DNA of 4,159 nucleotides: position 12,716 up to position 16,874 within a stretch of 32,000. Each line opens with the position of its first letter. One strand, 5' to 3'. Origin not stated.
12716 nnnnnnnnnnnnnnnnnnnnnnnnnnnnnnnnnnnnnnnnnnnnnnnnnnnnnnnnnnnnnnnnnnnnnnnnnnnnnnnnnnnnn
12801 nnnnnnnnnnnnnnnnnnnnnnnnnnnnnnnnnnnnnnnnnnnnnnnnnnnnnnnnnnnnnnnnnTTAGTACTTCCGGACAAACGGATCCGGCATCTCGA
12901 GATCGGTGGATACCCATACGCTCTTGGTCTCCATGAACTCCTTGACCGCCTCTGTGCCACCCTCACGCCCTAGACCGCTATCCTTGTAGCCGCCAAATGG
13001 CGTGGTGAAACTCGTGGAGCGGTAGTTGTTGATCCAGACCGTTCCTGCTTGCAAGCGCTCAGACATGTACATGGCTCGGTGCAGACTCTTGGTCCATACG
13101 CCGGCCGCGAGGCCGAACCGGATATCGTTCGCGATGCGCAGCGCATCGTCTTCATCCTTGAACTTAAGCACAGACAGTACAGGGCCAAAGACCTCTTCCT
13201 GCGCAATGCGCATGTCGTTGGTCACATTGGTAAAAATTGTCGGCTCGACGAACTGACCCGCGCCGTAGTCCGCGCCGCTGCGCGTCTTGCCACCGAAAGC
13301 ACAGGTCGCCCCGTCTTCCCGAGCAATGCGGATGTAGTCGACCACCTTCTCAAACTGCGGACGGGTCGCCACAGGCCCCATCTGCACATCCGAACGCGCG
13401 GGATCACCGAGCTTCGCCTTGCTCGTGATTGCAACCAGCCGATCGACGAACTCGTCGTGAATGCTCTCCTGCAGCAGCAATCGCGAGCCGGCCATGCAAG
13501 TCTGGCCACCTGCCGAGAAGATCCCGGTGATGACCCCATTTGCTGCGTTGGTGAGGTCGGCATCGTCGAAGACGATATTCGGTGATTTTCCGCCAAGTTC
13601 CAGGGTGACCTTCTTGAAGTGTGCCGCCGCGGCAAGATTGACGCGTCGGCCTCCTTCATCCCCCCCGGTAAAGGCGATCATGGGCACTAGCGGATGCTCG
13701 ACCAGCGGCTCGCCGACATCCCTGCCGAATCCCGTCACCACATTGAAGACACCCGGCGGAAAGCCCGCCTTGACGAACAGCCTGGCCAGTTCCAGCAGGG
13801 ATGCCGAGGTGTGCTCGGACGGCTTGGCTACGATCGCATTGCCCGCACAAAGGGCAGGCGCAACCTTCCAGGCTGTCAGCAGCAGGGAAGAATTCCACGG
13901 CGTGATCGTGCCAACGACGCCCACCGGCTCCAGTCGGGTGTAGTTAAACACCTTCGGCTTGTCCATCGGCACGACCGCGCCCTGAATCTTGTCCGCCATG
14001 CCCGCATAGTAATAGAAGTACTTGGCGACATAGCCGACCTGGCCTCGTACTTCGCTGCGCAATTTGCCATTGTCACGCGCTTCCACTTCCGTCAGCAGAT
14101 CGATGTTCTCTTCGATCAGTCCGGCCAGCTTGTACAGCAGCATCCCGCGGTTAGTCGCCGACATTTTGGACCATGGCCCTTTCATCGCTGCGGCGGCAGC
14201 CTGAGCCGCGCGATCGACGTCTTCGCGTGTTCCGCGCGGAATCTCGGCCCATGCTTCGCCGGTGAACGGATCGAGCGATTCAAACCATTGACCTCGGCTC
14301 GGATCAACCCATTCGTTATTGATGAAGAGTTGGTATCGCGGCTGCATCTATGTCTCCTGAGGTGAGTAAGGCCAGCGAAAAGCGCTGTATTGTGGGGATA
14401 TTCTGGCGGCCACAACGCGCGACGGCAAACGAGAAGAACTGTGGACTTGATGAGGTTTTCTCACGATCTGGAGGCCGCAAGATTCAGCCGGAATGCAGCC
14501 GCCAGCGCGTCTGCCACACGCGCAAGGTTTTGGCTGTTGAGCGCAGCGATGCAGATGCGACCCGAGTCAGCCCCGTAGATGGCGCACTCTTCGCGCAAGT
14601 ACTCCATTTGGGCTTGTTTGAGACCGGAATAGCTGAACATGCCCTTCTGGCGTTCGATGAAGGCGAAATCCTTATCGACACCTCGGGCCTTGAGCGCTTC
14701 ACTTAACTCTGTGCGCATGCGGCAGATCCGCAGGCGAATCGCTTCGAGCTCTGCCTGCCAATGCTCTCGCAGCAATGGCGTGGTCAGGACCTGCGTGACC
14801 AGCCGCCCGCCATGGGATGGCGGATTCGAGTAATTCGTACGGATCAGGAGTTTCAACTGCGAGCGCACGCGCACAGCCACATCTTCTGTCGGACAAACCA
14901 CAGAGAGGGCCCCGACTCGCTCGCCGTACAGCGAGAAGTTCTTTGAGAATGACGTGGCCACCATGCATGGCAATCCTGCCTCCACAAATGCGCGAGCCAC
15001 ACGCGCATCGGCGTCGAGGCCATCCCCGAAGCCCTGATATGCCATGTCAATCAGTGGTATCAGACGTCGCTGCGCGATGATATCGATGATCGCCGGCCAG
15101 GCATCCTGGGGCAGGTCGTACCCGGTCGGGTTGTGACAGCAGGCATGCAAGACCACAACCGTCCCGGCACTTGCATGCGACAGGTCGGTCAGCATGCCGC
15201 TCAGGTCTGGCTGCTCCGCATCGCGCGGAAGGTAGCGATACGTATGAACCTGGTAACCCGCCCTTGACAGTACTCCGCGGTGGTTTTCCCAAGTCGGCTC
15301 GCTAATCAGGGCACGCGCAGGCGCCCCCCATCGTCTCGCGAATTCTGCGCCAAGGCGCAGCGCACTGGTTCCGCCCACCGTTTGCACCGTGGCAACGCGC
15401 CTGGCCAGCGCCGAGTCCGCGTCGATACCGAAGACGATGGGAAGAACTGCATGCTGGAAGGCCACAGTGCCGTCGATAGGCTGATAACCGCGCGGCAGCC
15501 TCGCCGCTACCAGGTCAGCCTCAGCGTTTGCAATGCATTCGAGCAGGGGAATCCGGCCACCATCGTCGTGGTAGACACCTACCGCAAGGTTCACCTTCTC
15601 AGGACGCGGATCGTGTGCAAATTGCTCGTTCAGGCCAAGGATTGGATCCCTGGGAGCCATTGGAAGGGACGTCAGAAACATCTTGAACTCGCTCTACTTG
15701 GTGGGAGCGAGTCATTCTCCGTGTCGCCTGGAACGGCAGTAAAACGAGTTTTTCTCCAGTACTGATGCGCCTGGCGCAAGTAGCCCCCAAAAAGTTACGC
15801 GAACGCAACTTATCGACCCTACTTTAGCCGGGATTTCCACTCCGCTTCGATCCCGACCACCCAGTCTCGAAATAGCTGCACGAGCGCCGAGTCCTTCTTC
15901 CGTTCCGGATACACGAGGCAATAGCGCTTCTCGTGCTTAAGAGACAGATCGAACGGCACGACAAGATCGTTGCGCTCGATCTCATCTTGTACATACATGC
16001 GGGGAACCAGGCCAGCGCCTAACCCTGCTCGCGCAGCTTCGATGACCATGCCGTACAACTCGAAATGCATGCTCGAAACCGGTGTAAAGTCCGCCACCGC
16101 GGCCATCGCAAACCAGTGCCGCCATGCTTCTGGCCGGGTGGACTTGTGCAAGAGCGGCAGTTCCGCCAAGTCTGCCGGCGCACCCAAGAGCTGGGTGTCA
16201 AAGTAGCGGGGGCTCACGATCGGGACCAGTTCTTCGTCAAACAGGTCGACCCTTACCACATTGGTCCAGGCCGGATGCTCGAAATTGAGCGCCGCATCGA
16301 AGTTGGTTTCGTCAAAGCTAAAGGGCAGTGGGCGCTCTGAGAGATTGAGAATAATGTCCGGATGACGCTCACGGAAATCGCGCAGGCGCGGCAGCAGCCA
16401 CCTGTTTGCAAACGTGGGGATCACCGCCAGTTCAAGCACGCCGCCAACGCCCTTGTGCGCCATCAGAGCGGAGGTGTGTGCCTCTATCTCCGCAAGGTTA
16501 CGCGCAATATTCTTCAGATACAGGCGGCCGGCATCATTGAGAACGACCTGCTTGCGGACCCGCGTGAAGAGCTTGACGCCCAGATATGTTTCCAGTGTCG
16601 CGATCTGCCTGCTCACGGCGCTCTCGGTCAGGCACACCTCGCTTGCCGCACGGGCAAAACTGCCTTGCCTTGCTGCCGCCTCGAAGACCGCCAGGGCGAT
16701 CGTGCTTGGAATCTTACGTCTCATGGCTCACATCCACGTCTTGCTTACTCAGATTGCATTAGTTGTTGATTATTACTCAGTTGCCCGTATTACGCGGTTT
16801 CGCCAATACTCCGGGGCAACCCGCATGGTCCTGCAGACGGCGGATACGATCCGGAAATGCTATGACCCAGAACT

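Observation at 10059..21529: An 11.4-kb accessory segment between tRNA-Val and tRNA-Asp splits the lon ... ppiD neighbourhood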

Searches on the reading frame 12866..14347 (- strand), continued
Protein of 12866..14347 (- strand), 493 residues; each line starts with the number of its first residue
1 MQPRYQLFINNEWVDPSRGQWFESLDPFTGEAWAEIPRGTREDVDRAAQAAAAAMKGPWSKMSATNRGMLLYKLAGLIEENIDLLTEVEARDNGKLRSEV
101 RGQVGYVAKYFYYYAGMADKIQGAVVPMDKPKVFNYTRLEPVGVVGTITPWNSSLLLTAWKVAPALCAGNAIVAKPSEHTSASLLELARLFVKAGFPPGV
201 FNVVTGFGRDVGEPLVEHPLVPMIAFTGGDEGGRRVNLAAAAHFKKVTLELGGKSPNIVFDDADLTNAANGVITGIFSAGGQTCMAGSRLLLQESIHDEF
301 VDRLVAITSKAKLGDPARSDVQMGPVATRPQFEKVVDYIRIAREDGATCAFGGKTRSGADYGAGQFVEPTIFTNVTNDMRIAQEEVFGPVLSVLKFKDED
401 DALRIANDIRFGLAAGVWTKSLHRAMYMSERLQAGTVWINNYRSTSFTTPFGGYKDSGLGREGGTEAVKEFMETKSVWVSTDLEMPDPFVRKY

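Call 46: find_encoding_contigs(protein=P0243, flank=10000, max_places=6)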
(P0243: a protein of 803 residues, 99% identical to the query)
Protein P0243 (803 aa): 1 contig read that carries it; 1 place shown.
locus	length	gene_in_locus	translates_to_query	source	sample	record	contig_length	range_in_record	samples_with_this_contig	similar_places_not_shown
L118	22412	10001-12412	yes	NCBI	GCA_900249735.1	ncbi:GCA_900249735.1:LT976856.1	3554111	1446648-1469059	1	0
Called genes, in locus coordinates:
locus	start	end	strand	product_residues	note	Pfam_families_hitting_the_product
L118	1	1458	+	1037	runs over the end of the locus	PF00873:ACR_tran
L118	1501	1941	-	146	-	-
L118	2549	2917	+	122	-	PF04892:VanZ-LLP1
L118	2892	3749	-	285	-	PF04378:RsmJ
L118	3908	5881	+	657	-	PF05430:Methyltransf_30, PF01266:DAO, PF13450:NAD_binding_8 (weak)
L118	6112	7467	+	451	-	PF05697:Trigger_N, PF00254:FKBP_C, PF05698:Trigger_C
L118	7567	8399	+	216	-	PF00574:CLP_protease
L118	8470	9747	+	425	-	PF06689:zf-C4_ClpX, PF00493:MCM (weak), PF01078:Mg_chelatase (faint), PF00004:AAA, PF07724:AAA_2, PF07728:AAA_5 (weak), PF13401:AAA_22 (weak), PF10431:ClpB_D2-small, +1 more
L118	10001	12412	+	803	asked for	PF02190:LON_substr_bdg, PF00004:AAA, PF07728:AAA_5, PF22667:Lon_lid, PF05362:Lon_C, PF13541:ChlI (weak)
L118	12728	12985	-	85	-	-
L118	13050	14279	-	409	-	PF08448:PAS_4, PF13426:PAS_9, PF00211:Guanylate_cyc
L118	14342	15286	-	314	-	PF13557:Phenol_MetA_deg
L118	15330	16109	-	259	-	PF04199:Cyclase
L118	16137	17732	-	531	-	PF00890:FAD_binding_2 (faint), PF00996:GDI (faint), PF01266:DAO (weak), PF01593:Amino_oxidase, PF13450:NAD_binding_8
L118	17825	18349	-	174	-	PF01613:Flavin_Reduct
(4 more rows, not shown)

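Call 53: search_protein_families(library=ncbifam, proteins=[window:12866-14347:-], max_evalue=0.00001)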
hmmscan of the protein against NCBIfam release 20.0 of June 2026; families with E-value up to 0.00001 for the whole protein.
window:12866-14347:- (493 aa): 42 families (the best 25 are shown)
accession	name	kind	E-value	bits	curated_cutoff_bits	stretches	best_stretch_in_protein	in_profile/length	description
TIGR02299.1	HpaE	equivalog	8.9e-157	522.6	638.35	1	6-482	2-479/488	5-carboxymethyl-2-hydroxymuconate semialdehyde dehydrogenase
TIGR01804.1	BADH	equivalog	3.4e-155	517.1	668.6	1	8-475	1-467/467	betaine-aldehyde dehydrogenase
NF009725.0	PRK13252.1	equivalog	1.4e-148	495.4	593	1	2-480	4-480/488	betaine-aldehyde dehydrogenase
NF045736.1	PaDhStyDRhodo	equivalog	3.7e-138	461.1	800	1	6-479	4-477/479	phenylacetaldehyde dehydrogenase StyD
NF050026.1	AcaldDHExaC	equivalog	3.7e-134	448.1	900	1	2-482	13-496/503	acetaldehyde dehydrogenase ExaC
NF045735.1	PaDhStyDPseudo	equivalog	3.9e-131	438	850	1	5-479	3-481/483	phenylacetaldehyde dehydrogenase StyD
NF010000.0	PRK13473.1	subfamily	6.7e-131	437.2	615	1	5-480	3-473/475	aminobutyraldehyde dehydrogenase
NF042993.1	AlphKGSA_gudD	equivalog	5.3e-126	421.2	770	1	4-479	3-480/481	alpha-ketoglutaric semialdehyde dehydrogenase GucD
NF007352.0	PRK09847.1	equivalog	4.8e-124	414.6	850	1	6-481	21-493/495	aldehyde dehydrogenase PuuC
TIGR03216.1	OH_muco_semi_DH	equivalog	4.5e-123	411.4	693.25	1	6-479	2-479/481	2-hydroxymuconic semialdehyde dehydrogenase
NF052305.1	DioxValDhHalo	equivalog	1.1e-121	407.1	750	1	1-478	1-480/483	2,5-dioxovalerate dehydrogenase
TIGR01780.1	SSADH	subfamily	3.9e-114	382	646.35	1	26-475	3-448/448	succinate-semialdehyde dehydrogenase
NF006916.0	PRK09407.1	equivalog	4e-114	382.1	521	1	19-485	33-498/526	succinic semialdehyde dehydrogenase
NF007497.0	PRK10090.1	equivalog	1.2e-109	367.3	500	1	4-481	6-479/480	aldehyde dehydrogenase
NF040648.1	lactal_redase_Meth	equivalog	4.6e-106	355.6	650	1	7-478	1-461/463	lactaldehyde dehydrogenase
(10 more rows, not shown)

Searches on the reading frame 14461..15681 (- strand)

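Call 5: search_protein_families(library=pfam, proteins=[window:14461-15681:-])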
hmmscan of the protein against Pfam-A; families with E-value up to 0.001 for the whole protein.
window:14461-15681:- (406 aa): 1 family
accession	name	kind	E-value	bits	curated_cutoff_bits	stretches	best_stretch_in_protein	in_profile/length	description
PF00155.27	Aminotran_1_2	-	1.1e-72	245.7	19.7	1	28-393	2-361/361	Aminotransferase class I and II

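Call 53: search_protein_families(library=ncbifam, proteins=[window:14461-15681:-], max_evalue=0.00001)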
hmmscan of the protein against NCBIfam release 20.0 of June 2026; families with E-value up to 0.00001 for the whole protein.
window:14461-15681:- (406 aa): 15 families
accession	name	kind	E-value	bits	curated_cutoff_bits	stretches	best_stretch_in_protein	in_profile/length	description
NF006719.0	PRK09257.1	subfamily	1.3e-156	521.7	377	1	4-396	3-395/397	aromatic amino acid transaminase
NF041364.1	GntC_guanitoxin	equivalog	1.9e-12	46.8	415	1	101-329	66-278/356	guanitoxin biosynthesis PLP-dependent (S)-gamma-hydroxy-L-arginine cyclodehydratase GntC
NF006388.0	PRK08637.1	equivalog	7e-10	38.4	301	1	23-386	42-405/433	hypothetical protein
TIGR01140.1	L_thr_O3P_dcar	equivalog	9e-10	38.2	290.55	1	99-259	69-207/331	threonine-phosphate decarboxylase CobD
NF004770.0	PRK06108.1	subfamily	1.3e-08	34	422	1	99-261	100-258/396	pyridoxal phosphate-dependent aminotransferase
TIGR04544.1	3metArgNH2trans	equivalog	3.3e-08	33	350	1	91-258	72-230/366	beta-methylarginine biosynthesis bifunctional aminotransferase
NF006514.0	PRK08960.1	equivalog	7.2e-08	31.7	554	1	99-268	96-253/388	pyridoxal phosphate-dependent aminotransferase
NF005732.0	PRK07550.1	equivalog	3.5e-07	29.6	366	1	123-260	119-252/389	aminotransferase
TIGR03947.1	viomycin_VioD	equivalog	4.7e-07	29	390.9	0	99-278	73-243/359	capreomycidine synthase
NF005601.0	PRK07337.1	equivalog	1.1e-06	28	496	1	171-266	166-254/394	pyridoxal phosphate-dependent aminotransferase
TIGR01141.1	hisC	equivalog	3e-06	26.4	276.55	1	123-259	98-222/349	histidinol-phosphate transaminase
TIGR01264.1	tyr_amTase_E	equivalog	3.6e-06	26.1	474.25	1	13-277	15-271/403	tyrosine transaminase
NF005305.0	PRK06836.1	equivalog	4.5e-06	26.2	376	1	174-308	171-307/396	pyridoxal phosphate-dependent aminotransferase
NF006230.0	PRK08363.1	equivalog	5.7e-06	25.4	534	1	124-286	120-275/398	alanine aminotransferase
NF052290.2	MocR_like_YczR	exception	7.1e-06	25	487.4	0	101-248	169-310/458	MocR-like transcription factor YczR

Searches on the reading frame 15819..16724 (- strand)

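Call 5: search_protein_families(library=pfam, proteins=[window:15819-16724:-])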
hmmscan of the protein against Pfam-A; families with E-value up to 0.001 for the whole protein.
window:15819-16724:- (301 aa): 2 families
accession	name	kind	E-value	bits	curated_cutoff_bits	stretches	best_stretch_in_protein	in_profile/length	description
PF03466.25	LysR_substrate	-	7.1e-38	130.5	28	1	91-289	2-204/209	LysR substrate binding domain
PF00126.33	HTH_1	-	6.2e-19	68.1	26.6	1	11-67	4-60/60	Bacterial regulatory helix-turn-helix protein, lysR family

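Call 53: search_protein_families(library=ncbifam, proteins=[window:15819-16724:-], max_evalue=0.00001)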
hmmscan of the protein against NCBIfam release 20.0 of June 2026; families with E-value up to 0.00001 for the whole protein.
window:15819-16724:- (301 aa): 48 families (the best 25 are shown)
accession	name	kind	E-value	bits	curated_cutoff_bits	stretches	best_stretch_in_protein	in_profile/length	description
NF008352.0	PRK11139.1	subfamily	6.4e-76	255.3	288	1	1-291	1-290/305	transcriptional regulator GcvA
TIGR03418.1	chol_sulf_TF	equivalog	3.4e-53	180.5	324.8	1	10-290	5-289/291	choline sulfate utilization transcriptional regulator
NF007491.0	PRK10086.1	equivalog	1.2e-50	172.2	316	1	11-290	22-306/313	DNA-binding transcriptional regulator DsdC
NF041130.1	PenR_Burk_TF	exception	2.2e-40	138.7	625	1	9-291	11-287/292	beta-lactamase transcriptional regulator PenR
TIGR02036.1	dsdC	equivalog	2.1e-36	125.5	352.4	1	11-289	13-297/302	DNA-binding transcriptional regulator DsdC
NF008416.0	PRK11242.1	equivalog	7.2e-26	91.2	277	1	14-247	9-248/300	transcriptional regulator CynR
TIGR03339.1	phn_lysR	subfamily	7.4e-22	77.9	341.1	1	11-283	2-273/279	aminoethylphosphonate catabolism associated LysR family transcriptional regulator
NF040786.1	LysR_Sec_metab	equivalog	5.2e-20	71.6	250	1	11-288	6-293/298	selenium metabolism-associated LysR family transcriptional regulator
NF040888.1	trans_reg_YafC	equivalog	9.2e-20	70.7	470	1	11-189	8-185/293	DNA-binding transcriptional regulator YafC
NF045775.1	acetoin_reg_AlsR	exception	1.4e-19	70.7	430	1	11-243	6-245/290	acetoin biosynthesis transcriptional regulator AlsR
NF053705.1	TransRegGltCGpos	equivalog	4.7e-18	65.4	350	1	13-289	8-289/300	glutamate biosynthesis transcriptional regulator GltC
NF040889.1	trans_reg_YeiE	equivalog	3.9e-16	59.1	480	1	11-129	8-123/288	DNA-binding transcriptional regulator YeiE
NF008294.1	PRK11074.1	equivalog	4.1e-16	59.2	345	1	7-127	3-124/300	DNA-binding transcriptional activator PunR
NF047711.1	PutUtilRegPtrR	equivalog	4.4e-16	58.8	400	1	10-268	5-261/283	putrescine utilization regulator PtrR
NF008095.0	PRK10837.1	subfamily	1.3e-15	57.4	281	1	11-129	8-123/290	LysR family transcriptional regulator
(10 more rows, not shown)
